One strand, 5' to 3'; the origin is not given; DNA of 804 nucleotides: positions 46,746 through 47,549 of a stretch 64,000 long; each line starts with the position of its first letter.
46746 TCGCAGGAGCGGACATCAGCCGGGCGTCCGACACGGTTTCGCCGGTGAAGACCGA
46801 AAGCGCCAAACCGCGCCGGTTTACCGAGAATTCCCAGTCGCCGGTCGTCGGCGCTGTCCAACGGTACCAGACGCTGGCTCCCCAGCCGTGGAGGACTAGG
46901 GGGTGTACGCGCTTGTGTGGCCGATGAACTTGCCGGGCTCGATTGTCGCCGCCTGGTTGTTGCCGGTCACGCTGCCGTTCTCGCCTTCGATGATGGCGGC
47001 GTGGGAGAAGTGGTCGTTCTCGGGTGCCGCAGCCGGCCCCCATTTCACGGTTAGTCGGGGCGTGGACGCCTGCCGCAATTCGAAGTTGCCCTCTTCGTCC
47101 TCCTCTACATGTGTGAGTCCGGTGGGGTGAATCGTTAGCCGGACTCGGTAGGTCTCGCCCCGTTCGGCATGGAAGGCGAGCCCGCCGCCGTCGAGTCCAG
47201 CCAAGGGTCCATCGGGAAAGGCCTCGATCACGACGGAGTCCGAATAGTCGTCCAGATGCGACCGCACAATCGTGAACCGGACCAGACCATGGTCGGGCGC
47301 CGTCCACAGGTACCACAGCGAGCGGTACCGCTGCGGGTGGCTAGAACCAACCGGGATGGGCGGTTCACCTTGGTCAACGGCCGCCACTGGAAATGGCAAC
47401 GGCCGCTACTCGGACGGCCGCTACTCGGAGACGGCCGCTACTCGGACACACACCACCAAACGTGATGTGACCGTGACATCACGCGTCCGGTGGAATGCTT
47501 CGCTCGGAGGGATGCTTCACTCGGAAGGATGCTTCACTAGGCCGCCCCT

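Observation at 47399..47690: Composite tandem repeat array with a conserved hairpin, placed between a truncated pseudogene and a Y1 transposase gene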

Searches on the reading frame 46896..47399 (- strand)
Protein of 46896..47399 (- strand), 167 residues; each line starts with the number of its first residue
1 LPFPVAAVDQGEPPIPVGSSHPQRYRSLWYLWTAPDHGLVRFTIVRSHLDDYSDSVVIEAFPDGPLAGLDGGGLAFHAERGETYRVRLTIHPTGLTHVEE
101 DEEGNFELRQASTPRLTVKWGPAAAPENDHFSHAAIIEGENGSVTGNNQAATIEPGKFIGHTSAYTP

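Call 4: search_protein_families(library=pfam, proteins=[window:46896-47399:-], max_evalue=0.01)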
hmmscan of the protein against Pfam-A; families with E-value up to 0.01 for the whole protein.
window:46896-47399:- (167 aa): 0 families

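Call 5: search_protein_families(library=ncbifam, proteins=[window:46896-47399:-], max_evalue=0.01)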
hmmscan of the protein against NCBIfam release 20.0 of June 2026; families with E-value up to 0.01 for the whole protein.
window:46896-47399:- (167 aa): 0 families
